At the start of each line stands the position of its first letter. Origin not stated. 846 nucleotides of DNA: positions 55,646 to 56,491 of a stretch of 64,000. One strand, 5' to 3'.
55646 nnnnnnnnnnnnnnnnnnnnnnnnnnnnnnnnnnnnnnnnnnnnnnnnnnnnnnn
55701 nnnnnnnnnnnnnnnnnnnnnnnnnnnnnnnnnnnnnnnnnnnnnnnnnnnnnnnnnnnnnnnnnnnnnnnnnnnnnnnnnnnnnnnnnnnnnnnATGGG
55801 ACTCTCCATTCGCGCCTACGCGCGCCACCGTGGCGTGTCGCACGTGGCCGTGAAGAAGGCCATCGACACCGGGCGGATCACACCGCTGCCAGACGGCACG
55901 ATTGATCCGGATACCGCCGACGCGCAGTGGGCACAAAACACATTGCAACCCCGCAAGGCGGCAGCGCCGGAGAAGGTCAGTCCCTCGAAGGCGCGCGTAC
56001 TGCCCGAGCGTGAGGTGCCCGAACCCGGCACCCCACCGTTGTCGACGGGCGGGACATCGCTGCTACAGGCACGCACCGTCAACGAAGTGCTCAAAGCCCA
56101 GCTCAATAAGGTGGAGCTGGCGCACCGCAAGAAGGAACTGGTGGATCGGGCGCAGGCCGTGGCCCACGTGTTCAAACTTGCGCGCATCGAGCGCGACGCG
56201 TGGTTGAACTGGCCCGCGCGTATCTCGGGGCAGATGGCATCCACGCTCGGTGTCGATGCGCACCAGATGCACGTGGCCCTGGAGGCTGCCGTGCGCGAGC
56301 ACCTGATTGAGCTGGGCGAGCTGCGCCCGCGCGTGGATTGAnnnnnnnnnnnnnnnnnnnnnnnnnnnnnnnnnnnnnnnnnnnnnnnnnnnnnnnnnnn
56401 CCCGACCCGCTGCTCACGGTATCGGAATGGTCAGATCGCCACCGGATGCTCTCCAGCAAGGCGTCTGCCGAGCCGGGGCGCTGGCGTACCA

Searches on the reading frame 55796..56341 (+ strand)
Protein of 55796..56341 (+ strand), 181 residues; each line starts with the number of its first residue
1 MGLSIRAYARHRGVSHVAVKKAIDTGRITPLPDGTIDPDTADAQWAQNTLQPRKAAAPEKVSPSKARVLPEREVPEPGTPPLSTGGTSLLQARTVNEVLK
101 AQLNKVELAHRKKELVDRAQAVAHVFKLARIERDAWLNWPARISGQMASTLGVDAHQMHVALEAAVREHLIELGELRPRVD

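Call 13: search_protein_families(library=pfam, proteins=[window:55796-56341:+], max_evalue=0.01)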
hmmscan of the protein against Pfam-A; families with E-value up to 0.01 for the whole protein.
window:55796-56341:+ (181 aa): 1 family
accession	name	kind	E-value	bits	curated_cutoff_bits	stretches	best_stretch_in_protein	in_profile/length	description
PF15547.11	C1ORF64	-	0.0081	16.9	27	0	25-101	53-127/137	Steroid receptor-associated and regulated protein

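Call 35: search_protein_families(library=phrogs, proteins=[window:55796-56341:+], max_evalue=0.001)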
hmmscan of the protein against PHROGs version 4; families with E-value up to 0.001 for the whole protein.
window:55796-56341:+ (181 aa): 1 family
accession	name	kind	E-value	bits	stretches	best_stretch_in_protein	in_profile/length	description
phrog_57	-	head and packaging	9.7e-31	108.2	1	1-179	11-175/199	terminase small subunit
